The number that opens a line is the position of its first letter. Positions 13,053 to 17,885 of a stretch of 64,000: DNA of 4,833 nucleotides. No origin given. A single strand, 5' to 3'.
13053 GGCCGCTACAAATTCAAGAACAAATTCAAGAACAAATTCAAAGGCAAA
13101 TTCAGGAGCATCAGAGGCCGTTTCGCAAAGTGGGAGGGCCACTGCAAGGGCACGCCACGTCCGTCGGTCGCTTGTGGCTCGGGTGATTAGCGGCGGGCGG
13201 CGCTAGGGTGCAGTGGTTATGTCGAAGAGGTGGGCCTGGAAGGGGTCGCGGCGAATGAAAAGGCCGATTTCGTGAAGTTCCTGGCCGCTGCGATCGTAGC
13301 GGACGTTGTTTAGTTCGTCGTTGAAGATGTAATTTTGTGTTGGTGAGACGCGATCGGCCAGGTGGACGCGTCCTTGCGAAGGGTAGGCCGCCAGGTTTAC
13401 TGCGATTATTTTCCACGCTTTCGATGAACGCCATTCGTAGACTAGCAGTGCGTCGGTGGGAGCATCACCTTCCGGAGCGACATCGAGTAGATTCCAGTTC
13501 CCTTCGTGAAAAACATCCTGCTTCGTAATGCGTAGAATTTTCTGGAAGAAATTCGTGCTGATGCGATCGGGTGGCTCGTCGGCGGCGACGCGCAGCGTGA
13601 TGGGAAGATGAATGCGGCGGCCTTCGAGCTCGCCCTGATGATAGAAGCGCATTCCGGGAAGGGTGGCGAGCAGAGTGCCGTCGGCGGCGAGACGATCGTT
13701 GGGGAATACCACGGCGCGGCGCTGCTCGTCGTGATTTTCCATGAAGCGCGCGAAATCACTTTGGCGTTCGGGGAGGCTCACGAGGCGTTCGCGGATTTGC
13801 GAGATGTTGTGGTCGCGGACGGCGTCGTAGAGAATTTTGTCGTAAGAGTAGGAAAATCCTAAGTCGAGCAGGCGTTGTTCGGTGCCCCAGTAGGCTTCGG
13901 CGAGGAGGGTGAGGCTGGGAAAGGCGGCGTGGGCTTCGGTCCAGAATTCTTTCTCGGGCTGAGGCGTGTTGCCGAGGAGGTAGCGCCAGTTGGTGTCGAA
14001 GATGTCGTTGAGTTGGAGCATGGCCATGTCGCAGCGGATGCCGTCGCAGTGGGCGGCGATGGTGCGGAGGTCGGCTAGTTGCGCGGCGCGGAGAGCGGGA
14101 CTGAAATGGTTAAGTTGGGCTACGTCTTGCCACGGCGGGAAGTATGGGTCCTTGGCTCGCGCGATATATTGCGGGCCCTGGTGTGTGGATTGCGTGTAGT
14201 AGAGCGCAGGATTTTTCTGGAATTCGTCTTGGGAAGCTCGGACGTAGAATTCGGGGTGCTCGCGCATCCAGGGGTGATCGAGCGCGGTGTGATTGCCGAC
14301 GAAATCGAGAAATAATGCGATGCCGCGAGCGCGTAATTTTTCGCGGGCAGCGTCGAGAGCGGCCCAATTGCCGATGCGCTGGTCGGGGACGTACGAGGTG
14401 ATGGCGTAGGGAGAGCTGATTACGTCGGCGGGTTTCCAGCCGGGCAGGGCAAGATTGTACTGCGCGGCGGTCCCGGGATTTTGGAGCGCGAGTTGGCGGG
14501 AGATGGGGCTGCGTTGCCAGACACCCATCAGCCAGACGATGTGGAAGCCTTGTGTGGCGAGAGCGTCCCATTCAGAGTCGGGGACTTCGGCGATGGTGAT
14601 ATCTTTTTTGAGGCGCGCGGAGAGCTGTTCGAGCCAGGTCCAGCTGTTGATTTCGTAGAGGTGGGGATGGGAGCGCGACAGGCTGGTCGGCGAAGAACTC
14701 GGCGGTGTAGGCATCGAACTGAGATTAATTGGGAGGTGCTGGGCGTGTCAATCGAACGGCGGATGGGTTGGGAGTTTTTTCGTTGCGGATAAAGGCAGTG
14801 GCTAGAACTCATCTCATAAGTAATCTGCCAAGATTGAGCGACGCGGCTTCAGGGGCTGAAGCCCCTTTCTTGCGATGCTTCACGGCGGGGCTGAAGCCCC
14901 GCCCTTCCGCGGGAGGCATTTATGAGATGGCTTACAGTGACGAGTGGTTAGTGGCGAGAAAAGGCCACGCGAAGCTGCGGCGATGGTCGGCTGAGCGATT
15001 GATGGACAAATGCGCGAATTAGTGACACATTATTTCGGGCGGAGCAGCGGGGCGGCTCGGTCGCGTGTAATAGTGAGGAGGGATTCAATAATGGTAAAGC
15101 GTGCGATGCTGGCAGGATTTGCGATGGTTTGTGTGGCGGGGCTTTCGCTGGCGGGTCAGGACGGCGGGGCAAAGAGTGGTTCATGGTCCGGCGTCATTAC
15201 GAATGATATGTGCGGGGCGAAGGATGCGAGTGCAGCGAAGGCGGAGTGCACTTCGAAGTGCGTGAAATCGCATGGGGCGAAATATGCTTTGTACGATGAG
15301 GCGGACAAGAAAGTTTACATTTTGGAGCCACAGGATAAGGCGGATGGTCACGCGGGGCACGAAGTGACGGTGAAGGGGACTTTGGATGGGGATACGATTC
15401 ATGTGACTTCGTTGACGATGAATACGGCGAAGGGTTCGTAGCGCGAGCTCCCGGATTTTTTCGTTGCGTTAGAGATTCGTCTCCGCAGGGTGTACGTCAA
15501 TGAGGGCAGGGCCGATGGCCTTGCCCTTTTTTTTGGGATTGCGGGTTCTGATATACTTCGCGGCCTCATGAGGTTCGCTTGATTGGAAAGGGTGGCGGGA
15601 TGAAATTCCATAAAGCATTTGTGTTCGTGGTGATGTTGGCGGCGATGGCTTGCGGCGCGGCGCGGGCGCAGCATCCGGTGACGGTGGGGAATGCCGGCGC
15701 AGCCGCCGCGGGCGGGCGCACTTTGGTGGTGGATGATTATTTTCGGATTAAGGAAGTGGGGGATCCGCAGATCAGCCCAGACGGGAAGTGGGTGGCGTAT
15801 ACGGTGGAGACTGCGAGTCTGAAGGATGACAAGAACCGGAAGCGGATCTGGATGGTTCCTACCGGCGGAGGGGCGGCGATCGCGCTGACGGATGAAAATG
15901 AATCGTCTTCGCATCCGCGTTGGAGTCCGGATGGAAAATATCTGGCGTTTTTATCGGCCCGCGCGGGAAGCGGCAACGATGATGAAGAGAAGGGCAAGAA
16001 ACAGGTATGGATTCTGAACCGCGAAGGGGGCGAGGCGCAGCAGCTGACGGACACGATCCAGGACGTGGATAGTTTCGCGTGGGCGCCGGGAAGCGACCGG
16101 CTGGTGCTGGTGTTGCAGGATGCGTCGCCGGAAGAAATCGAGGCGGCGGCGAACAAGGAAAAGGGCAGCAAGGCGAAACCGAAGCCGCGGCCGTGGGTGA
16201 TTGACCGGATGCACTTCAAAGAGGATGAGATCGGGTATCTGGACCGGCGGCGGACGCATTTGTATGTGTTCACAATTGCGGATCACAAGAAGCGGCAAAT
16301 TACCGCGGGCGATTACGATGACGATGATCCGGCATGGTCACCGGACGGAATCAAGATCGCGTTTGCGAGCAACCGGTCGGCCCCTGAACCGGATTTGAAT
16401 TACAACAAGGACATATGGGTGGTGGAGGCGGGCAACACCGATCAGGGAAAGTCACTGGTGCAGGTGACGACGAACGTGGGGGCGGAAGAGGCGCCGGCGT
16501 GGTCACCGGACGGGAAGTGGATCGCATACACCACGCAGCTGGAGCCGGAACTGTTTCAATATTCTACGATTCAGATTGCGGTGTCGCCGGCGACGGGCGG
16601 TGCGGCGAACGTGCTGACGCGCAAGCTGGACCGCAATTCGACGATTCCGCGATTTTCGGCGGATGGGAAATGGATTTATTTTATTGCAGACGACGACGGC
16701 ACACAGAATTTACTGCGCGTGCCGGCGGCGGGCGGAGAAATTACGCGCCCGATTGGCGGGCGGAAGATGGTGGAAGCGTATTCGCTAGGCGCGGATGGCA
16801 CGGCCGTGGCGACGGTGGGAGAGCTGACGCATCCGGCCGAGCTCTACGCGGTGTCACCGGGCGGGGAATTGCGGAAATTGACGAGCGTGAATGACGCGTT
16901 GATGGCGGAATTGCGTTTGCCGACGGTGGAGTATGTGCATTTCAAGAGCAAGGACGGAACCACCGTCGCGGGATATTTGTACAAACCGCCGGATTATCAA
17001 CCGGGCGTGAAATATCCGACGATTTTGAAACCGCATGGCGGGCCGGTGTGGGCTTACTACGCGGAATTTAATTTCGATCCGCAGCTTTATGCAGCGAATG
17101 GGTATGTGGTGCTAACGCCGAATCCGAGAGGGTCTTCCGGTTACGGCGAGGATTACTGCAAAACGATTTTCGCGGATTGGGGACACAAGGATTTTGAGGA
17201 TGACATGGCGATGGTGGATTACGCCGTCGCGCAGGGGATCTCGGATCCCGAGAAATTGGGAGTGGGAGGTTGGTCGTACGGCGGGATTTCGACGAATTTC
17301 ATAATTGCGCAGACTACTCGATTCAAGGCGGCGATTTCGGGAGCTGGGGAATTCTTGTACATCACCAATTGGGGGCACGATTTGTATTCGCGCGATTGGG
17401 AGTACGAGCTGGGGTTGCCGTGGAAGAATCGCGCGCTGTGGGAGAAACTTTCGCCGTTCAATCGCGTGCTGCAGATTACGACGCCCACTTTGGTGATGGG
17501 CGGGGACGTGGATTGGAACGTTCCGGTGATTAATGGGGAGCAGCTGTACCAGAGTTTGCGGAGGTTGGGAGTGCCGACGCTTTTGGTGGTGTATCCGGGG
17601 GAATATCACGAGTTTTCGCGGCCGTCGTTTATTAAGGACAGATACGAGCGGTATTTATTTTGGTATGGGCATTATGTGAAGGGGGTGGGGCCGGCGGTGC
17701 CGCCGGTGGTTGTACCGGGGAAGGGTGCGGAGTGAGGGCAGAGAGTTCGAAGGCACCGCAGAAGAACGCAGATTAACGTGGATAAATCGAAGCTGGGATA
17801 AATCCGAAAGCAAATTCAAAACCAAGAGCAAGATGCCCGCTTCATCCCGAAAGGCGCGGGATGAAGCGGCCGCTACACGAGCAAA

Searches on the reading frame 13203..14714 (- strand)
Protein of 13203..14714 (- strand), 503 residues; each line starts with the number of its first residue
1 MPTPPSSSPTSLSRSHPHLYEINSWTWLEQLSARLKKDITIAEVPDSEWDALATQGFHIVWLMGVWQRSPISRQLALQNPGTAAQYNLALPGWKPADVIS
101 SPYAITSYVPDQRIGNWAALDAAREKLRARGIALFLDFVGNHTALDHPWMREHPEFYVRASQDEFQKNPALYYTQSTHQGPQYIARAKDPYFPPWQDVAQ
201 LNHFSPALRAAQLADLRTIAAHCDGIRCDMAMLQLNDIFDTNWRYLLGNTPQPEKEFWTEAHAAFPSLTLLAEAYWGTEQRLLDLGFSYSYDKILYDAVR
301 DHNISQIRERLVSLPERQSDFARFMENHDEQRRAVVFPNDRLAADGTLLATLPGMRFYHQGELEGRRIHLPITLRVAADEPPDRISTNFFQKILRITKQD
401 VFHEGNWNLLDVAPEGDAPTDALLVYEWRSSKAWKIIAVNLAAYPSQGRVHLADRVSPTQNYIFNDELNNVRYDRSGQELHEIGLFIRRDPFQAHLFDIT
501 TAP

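Call 8: search_protein_families(library=pfam, proteins=[window:13203-14714:-], max_evalue=0.00001)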
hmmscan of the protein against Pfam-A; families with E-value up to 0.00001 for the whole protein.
window:13203-14714:- (503 aa): 1 family
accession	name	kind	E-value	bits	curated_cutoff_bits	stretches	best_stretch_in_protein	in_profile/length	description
PF00128.31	Alpha-amylase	-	1.6e-08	34.7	22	1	111-362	60-352/446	Alpha amylase, catalytic domain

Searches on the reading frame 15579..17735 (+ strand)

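Call 8: search_protein_families(library=pfam, proteins=[window:15579-17735:+], max_evalue=0.00001)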
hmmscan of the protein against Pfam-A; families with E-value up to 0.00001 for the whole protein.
window:15579-17735:+ (718 aa): 5 families
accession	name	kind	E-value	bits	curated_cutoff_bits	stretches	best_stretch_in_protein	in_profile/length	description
PF00326.27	Peptidase_S9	-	4.8e-46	157.4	22.6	1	496-701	2-211/213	Prolyl oligopeptidase family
PF07676.18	PD40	-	6.3e-36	122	20.9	3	239-281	2-38/38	WD40-like Beta Propeller Repeat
PF00930.27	DPPIV_N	-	1.1e-09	37.9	22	0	227-319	24-119/354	Dipeptidyl peptidase IV (DPP IV) N-terminal region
PF02129.25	Peptidase_S15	-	1.3e-08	35.3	23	0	459-623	1-153/262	X-Pro dipeptidyl-peptidase (S15 family)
PF01738.24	DLH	-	1e-06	29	21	1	505-683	38-192/217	Dienelactone hydrolase family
